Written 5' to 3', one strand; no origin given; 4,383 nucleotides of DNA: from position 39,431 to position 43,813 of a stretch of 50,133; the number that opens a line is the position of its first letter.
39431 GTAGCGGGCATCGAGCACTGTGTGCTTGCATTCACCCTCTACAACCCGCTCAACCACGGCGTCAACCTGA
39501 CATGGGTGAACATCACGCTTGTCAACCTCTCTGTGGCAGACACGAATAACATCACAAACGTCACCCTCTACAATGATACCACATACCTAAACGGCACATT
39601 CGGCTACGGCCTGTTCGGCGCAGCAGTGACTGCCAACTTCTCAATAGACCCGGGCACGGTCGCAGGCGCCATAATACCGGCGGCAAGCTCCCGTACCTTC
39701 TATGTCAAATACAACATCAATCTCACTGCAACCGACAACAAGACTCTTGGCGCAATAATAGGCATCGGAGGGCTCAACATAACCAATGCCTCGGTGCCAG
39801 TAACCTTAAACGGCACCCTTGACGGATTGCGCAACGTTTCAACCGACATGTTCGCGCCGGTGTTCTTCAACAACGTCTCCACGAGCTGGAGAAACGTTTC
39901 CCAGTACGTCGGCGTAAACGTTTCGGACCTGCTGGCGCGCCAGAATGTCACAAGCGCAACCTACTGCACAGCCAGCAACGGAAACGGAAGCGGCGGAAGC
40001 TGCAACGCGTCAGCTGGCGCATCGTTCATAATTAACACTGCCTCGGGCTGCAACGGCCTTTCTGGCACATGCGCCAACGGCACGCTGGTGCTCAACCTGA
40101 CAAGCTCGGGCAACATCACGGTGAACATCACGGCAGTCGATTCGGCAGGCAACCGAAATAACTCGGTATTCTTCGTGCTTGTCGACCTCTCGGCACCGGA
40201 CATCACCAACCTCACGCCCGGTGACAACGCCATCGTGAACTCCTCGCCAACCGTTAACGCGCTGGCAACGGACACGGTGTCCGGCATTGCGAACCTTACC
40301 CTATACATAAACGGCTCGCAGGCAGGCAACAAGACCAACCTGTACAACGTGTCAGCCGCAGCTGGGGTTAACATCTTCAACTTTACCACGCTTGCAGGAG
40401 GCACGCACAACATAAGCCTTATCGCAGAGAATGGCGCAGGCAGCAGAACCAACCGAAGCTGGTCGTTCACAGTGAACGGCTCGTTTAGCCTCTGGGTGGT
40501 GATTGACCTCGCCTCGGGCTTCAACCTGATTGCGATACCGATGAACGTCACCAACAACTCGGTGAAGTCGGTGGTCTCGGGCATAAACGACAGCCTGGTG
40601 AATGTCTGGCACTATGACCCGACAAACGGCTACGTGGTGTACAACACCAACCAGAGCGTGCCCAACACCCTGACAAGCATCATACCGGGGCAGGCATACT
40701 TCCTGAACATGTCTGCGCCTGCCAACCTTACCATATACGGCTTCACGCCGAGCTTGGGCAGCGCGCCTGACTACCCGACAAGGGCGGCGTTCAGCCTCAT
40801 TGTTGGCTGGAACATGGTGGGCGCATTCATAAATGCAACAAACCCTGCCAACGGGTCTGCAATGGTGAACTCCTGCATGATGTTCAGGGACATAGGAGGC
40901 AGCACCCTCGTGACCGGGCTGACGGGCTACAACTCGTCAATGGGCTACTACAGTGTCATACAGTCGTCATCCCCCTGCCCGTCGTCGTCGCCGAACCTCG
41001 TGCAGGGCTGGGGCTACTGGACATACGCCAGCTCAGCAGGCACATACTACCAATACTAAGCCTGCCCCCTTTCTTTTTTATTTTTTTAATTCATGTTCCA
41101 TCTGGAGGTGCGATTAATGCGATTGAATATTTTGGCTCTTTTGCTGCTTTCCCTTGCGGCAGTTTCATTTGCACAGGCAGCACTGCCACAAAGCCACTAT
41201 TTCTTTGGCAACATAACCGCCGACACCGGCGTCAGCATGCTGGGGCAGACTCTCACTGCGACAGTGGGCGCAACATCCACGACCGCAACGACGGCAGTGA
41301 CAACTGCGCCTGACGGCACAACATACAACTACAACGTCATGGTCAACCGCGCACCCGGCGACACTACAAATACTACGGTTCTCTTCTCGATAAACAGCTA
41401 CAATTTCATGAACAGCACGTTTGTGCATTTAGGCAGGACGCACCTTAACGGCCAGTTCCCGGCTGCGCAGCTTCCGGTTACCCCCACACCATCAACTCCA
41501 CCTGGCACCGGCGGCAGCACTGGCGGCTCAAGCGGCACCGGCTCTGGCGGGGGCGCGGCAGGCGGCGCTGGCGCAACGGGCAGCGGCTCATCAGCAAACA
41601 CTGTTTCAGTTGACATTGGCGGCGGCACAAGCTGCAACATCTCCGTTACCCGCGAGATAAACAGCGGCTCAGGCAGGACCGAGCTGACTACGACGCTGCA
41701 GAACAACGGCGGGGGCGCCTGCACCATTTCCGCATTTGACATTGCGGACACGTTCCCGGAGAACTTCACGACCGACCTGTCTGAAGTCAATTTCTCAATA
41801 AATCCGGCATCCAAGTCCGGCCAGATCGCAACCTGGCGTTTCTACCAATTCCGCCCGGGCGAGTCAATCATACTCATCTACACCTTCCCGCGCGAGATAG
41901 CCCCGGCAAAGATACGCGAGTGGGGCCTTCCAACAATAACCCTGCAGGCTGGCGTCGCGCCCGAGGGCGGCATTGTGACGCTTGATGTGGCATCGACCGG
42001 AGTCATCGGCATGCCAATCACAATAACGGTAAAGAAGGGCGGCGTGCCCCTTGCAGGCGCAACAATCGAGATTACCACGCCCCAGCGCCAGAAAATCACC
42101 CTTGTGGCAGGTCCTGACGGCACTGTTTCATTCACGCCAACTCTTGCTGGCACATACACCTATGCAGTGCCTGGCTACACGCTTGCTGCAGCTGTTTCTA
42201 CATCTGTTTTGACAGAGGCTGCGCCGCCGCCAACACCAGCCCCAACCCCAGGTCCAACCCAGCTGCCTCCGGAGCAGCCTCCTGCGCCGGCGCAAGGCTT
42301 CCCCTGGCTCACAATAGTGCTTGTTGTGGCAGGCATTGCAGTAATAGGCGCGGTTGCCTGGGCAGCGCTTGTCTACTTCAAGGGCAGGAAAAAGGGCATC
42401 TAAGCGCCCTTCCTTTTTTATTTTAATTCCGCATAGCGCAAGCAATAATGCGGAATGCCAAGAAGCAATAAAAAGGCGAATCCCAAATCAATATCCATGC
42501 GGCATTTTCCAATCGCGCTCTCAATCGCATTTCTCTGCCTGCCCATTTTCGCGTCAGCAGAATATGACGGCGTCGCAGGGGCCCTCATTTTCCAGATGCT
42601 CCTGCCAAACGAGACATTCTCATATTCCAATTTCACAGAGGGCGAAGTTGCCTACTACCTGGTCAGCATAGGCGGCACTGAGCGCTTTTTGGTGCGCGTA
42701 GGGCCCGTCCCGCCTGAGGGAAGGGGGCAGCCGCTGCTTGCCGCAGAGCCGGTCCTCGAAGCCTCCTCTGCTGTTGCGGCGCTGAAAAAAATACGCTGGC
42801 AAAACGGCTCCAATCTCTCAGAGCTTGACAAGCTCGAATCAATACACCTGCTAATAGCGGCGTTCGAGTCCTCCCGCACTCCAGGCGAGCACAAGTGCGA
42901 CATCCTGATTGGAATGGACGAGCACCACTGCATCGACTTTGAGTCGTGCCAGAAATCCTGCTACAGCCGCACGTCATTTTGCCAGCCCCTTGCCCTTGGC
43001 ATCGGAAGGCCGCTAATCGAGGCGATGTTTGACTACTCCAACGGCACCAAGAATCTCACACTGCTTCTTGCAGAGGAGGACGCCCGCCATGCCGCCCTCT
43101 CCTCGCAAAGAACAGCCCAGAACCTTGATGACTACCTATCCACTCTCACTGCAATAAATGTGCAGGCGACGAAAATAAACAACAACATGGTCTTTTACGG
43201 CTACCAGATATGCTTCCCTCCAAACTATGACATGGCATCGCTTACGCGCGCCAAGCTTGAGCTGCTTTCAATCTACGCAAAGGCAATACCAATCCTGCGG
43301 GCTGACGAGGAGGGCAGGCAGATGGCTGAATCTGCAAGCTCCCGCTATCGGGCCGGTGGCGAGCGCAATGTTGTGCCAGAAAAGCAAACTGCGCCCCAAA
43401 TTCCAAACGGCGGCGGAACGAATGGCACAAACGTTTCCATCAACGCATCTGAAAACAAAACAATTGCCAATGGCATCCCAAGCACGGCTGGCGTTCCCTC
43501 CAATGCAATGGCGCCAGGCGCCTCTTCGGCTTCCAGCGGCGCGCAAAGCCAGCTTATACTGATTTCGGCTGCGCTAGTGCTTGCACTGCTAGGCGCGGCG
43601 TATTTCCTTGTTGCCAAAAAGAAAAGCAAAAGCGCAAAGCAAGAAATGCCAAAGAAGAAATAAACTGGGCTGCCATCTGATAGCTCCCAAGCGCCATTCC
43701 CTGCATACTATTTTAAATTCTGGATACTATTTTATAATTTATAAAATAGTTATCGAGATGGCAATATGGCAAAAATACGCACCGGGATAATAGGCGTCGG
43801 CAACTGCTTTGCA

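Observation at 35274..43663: Four-gene envelope cassette with SlaA/SlaB-like logic but no recognisable S-layer sequence family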

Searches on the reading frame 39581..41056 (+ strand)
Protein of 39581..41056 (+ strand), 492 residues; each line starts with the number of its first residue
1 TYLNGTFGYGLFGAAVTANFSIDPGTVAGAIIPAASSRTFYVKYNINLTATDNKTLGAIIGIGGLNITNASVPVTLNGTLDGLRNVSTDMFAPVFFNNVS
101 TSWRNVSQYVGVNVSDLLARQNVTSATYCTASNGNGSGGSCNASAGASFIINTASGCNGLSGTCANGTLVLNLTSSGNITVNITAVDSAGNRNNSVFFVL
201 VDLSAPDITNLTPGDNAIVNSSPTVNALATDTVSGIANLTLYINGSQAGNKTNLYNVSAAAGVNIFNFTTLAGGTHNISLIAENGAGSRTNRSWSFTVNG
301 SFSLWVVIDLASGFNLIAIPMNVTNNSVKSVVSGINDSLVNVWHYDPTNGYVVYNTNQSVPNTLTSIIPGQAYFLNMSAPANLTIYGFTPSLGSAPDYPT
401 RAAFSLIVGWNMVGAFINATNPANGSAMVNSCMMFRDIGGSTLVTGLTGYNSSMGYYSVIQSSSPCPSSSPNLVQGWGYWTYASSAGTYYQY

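Call 82: predict_structure(protein=window:39581-41056:+)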
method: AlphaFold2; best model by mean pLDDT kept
length: 492 residues; sequences in the alignment: 1
mean_pLDDT: 36.8   pTM: 0.29
mean pLDDT of the five models: 36.8, 29.8, 29.5, 28.0, 25.9
residues with pLDDT >= 90: 0; 70-90: 0; 50-70: 41; < 50: 451
segments of 3 or more residues with pLDDT < 50: 1-241, 243-265, 282-289, 311-313, 320-342, 344-492
pLDDT, mean of each block of 10 residues (from residue 1): 30 37 38 37 38 38 35 34 32 31 27 30 35 38 39 40 41 40 41 37 35 32 26 33 40 33 47 57 46 56 55 49 42 44 42 34 32 33 33 32 34 32 34 33 31 30 32 34 31 26
secondary structure, 60 per line:
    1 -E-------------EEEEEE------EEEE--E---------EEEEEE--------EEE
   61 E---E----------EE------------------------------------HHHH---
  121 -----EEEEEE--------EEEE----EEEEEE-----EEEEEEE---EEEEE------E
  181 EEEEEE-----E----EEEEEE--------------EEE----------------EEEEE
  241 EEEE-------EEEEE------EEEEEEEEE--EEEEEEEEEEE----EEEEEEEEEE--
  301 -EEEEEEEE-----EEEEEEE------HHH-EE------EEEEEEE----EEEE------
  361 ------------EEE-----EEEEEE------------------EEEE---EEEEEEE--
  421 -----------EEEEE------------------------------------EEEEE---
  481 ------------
elements in order: E16-21 E28-31 E44-49 E58-61 H114-117 E126-131 E140-143 E148-153 E159-165 E169-173 E180-186 E197-202 E217-219 E236-244 E252-256 E263-271 E274-284 E289-298 E302-309 E315-321 E340-346 E351-354 E373-375 E381-386 E405-408 E412-418 E432-436 E473-477

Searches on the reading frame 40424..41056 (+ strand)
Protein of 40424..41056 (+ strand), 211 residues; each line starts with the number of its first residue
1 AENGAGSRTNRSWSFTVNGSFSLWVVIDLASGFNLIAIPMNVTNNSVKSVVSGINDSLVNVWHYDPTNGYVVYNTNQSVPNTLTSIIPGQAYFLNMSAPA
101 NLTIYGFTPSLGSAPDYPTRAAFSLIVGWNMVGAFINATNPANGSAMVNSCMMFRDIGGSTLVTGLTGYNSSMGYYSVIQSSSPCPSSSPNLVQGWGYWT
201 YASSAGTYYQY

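Call 63: find_homologous_proteins(query=window:40424-41056:+, max_evalue=0.01)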
Query window:40424-41056:+: 343 candidates shared short words with the query, none scored E <= 0.01.

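Call 65: find_related_loci(query=A4, collection=metagenome_contigs, flank=6000)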
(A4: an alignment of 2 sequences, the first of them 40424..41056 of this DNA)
Query A4 (211 aa) in metagenome_contigs; peptide patterns used: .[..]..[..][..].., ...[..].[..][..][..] (x = any residue, [..] = any of these).
600 stretches matched a pattern (row limit reached: there are more); 1 encode a relative of the query (tblastn E <= 1e-3); 1 distinct loci.
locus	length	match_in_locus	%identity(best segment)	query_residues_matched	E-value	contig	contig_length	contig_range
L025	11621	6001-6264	28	8-102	5e-7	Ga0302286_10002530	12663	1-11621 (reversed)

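Call 95: search_solved_structures(query=A4, max_evalue=5)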
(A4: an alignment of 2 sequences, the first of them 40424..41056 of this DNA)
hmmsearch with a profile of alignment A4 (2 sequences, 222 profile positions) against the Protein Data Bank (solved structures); distinct sequences matched with E-value up to 5: 7.
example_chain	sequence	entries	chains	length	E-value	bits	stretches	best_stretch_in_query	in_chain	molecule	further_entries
6g6o_A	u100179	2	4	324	0.00014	24.9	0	49-77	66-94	Ika8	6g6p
6g6m_A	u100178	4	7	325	0.0019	21.2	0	49-70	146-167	Tako8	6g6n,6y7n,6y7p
6y7o_A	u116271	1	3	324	0.0041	20.1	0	49-70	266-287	Tako8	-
6g6q_A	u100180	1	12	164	0.013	18.4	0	49-79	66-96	Ika4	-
5v4b_B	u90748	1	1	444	0.31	13.9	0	49-68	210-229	F-box/WD repeat-containing protein 7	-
2ovp_B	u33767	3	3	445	0.31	13.9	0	49-68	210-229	F-box/WD repeat protein 7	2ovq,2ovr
6zn4_A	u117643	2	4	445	1.4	11.8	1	66-104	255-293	NADP-dependent malate dehydrogenase,Malate dehydrogenase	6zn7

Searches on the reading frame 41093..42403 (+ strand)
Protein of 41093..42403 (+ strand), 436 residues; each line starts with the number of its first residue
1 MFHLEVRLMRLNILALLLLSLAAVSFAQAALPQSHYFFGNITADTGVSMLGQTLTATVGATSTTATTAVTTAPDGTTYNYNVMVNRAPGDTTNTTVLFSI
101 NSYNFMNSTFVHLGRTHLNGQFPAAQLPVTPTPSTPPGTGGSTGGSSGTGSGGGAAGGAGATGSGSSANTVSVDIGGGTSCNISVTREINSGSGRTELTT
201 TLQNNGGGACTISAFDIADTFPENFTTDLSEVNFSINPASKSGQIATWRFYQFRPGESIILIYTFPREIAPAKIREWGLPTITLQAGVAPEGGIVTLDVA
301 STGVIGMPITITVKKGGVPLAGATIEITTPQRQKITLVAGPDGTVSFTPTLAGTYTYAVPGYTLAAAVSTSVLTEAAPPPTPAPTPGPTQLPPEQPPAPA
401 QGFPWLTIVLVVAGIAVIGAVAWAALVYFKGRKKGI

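Call 3: search_protein_families(library=pfam, proteins=[window:41093-42403:+], max_evalue=1)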
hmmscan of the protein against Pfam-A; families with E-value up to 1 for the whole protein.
window:41093-42403:+ (436 aa): 3 families
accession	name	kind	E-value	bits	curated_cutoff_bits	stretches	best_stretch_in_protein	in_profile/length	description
PF10670.15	DUF4198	-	0.005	17.4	34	1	304-356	144-202/209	Domain of unknown function (DUF4198)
PF17802.7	SpaA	-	0.012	16.2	23.1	1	314-356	10-55/91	Prealbumin-like fold domain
PF00630.25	Filamin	-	0.056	14.7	26.9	1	306-359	20-80/93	Filamin/ABP280 repeat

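Call 4: search_protein_families(library=ncbifam, proteins=[window:41093-42403:+], max_evalue=1)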
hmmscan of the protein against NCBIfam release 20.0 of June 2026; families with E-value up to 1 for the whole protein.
window:41093-42403:+ (436 aa): 1 family
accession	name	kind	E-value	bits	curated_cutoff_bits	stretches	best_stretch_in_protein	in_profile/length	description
NF010802.0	PRK14206.1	equivalog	0.17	11.9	140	1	400-422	29-51/131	fluoride efflux transporter CrcB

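Call 15: search_solved_structures(query=window:41093-42403:+, max_evalue=1)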
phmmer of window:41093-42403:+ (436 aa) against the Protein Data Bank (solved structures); distinct sequences matched with E-value up to 1: 45.
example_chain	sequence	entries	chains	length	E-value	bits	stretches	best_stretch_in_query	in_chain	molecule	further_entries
2k7p_A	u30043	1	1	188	0.0014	21.1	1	301-359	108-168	Filamin-A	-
6ejm_H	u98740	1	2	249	0.0025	20.3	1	141-237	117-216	SINGLE CHAIN FV FRAGMENT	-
5kov_C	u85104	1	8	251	0.023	17.1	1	77-183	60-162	PL-2 scFv chain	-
29tj_B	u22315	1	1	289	0.023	17.1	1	132-238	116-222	scFv no.18 antibody chain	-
5yd3_A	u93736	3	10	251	0.029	16.7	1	88-235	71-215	scFv 4B08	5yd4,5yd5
5yy4_A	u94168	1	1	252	0.03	16.7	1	88-235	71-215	scFv 4B08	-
2aav_A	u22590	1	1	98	0.035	16.5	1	301-359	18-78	Filamin A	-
2bp3_A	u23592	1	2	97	0.036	16.5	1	301-359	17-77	FILAMIN A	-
7d30_A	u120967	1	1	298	0.043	16.2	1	93-179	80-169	sybody fusion of MR17-SR31 with a GS linker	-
7y26_D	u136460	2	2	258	0.044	16.2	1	138-236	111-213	single Fab chain (svFv16)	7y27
8w4f_D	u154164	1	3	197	0.058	15.8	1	98-168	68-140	Tribody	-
32nz_A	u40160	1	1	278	0.11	14.8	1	123-209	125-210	H90 scFv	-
2d7o_A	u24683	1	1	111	0.16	14.3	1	301-359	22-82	Filamin-C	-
7zq8_A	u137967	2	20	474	0.16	14.3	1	123-162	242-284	VelcroVax tandem HBcAg with SUMO-Affimer inserted at MIR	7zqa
6omm_E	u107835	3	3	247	0.2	14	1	143-236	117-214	scFv16 | B9-scFv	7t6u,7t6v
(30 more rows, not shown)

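Call 93: search_solved_structures(query=A5, max_evalue=1)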
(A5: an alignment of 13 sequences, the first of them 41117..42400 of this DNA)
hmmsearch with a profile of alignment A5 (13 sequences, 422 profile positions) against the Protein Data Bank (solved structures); distinct sequences matched with E-value up to 1: 40.
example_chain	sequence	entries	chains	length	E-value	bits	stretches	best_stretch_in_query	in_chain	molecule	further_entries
6ejm_H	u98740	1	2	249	3.6e-05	26.3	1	150-237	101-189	SINGLE CHAIN FV FRAGMENT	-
9c3c_B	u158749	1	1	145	0.00029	23.3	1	316-421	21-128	Beta-dystroglycan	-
8yt8_O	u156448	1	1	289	0.00081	21.8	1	363-421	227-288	Beta-dystroglycan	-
9ipb_D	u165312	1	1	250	0.0034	19.8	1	163-258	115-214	528 Fv from LH-type bispecific diabody Ex3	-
7d30_A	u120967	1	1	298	0.013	17.9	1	131-201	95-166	sybody fusion of MR17-SR31 with a GS linker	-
8xor_R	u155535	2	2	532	0.015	17.7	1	110-187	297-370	Proteinase-activated receptor 1 LgBiT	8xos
8u5l_F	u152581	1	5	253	0.016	17.5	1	163-201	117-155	scFv fragment of the monoclonal antibody MAU868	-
8u1u_A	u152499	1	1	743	0.037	16.4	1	137-200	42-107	C-C motif chemokine 1,C-C chemokine receptor type 8,EGFP fusion protein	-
9ipc_B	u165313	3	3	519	0.039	16.3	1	163-258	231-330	LH-type bispecific diabody Ex3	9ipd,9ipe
3b6v_A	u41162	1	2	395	0.051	15.9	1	154-200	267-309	Kinesin-like protein KIF3C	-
5dfw_H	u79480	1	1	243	0.075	15.3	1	161-212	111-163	SINGLE CHAIN FV FRAGMENT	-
3tf7_C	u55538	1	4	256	0.085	15.2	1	163-212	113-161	42F3 Mut7 scFv (42F3 alpha chain, linker, 42F3 beta chain)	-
2l6f_A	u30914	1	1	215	0.089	15.1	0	168-186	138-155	Focal adhesion kinase 1, linker1, Paxillin, linker2, Paxillin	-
5yd3_A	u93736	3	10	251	0.091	15.1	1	135-209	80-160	scFv 4B08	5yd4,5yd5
5yy4_A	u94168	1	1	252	0.091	15.1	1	135-209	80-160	scFv 4B08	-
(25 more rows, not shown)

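Call 96: search_protein_families(library=pfam, alignment_id=A5, max_evalue=0.01)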
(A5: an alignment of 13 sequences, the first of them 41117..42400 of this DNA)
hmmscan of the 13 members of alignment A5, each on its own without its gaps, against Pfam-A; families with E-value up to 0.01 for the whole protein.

A. member 1, window:41117-42400:+ (428 aa): 1 family
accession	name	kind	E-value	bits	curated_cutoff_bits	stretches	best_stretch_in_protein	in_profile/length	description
PF10670.15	DUF4198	-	0.0048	17.5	34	1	296-348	144-202/209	Domain of unknown function (DUF4198)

B. families by the number of members that match (of 13 scanned): 12 families
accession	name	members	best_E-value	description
PF10670.15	DUF4198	2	3.3e-09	Domain of unknown function (DUF4198)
PF01105.29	EMP24_GP25L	2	0.0071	emp24/gp25L/p24 family/GOLD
PF11974.14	bMG3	1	5.5e-06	Bacterial alpha-2-macroglobulin MG3 domain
PF19077.6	Big_13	1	6.2e-06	Bacterial Ig-like domain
PF07495.19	Y_Y_Y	1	9.3e-06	Y_Y_Y domain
PF13620.12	CarboxypepD_reg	1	1.7e-05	Carboxypeptidase regulatory-like domain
PF12245.14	Big_3_2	1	0.00039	Bacterial Ig-like domain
PF15780.11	ASH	1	0.0014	Abnormal spindle-like microcephaly-assoc'd, ASPM-SPD-2-Hydin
PF13473.12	Cupredoxin_1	1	0.0017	Cupredoxin-like domain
PF17802.7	SpaA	1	0.0022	Prealbumin-like fold domain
PF02369.22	Big_1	1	0.0024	Bacterial Ig-like domain (group 1)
PF07705.17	CARDB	1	0.0075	CARDB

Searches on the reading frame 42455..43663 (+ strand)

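Call 3: search_protein_families(library=pfam, proteins=[window:42455-43663:+], max_evalue=1)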
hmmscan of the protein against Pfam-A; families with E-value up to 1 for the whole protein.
window:42455-43663:+ (402 aa): 1 family
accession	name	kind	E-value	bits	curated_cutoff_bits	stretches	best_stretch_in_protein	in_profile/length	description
PF03896.21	TRAP_alpha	-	0.17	11.5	24.7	0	366-400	127-162/180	Translocon-associated protein (TRAP), alpha subunit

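Call 4: search_protein_families(library=ncbifam, proteins=[window:42455-43663:+], max_evalue=1)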
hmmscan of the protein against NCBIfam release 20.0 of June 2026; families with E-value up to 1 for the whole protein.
window:42455-43663:+ (402 aa): 1 family
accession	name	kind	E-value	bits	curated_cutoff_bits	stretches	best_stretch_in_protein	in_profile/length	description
TIGR01167.1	LPXTG_anchor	domain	0.23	12.2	15.9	1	362-390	6-32/34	LPXTG cell wall anchor domain-containing protein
